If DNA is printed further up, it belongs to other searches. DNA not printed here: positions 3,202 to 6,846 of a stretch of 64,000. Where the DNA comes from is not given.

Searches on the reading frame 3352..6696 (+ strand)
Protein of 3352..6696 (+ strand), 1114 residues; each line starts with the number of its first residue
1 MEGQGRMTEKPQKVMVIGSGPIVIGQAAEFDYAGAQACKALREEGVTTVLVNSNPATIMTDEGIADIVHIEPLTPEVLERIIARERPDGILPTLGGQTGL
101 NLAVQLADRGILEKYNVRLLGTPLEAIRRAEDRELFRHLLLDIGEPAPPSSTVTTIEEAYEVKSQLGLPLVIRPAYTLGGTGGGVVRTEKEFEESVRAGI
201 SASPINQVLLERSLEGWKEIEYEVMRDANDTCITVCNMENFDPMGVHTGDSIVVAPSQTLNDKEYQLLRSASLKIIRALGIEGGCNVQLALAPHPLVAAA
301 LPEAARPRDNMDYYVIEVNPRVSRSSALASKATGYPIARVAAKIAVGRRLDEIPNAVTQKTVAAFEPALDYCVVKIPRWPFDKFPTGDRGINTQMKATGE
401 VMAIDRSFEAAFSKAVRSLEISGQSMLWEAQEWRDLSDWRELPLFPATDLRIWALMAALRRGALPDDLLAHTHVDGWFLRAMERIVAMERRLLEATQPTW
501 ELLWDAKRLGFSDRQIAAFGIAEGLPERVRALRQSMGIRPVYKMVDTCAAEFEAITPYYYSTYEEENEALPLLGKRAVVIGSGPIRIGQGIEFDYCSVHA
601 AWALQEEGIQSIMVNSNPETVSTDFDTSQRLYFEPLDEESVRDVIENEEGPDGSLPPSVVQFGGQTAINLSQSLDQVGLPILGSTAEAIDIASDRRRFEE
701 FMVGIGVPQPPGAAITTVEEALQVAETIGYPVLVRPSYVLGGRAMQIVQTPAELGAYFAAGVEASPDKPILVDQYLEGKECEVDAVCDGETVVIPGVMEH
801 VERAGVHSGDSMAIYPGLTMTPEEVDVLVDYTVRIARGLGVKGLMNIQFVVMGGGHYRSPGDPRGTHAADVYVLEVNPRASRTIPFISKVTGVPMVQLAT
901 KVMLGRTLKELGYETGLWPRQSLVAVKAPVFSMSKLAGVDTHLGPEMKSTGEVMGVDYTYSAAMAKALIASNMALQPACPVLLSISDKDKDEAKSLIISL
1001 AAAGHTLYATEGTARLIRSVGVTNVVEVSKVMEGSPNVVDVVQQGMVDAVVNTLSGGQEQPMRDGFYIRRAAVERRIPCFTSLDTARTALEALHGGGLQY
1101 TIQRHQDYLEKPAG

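Call 88: search_protein_families(library=pfam, proteins=[window:3352-6696:+], max_evalue=0.00001)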
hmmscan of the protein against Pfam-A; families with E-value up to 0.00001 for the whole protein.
window:3352-6696:+ (1114 aa): 9 families
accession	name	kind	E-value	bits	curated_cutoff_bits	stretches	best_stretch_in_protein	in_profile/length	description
PF02786.22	CPSase_L_D2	-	5.2e-110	366.4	19.8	2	132-352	1-210/211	Carbamoyl-phosphate synthase L chain, ATP binding domain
PF25596.1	CPSase_L_D1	-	3.9e-90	298.1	27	2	12-128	3-117/118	Carbamoyl phosphate synthase preATP-grasp domain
PF02787.25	CPSase_L_D3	-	5.8e-20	71.5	26.6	1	447-518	6-78/80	Carbamoyl-phosphate synthetase large chain, oligomerisation domain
PF02142.27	MGS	-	2.2e-18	66.6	24.1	1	996-1081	5-94/94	MGS-like domain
PF07478.18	Dala_Dala_lig_C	-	1.7e-12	47.7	24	0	719-852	26-162/204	D-ala D-ala ligase C-terminus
PF15632.11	ATPgrasp_Ter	-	9.7e-11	42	29.1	1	768-906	3-111/131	ATP-grasp in the biosynthetic pathway with Ter operon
PF02655.19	ATP-grasp_3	-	3.2e-08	34.3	23.2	0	693-880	2-157/160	ATP-grasp domain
PF01071.24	GARS_A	-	3.3e-08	34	27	0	699-798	7-111/194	Phosphoribosylglycinamide synthetase, ATP-grasp (A) domain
PF02222.28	ATP-grasp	-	2.2e-07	31.2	27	0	144-290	7-148/179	ATP-grasp domain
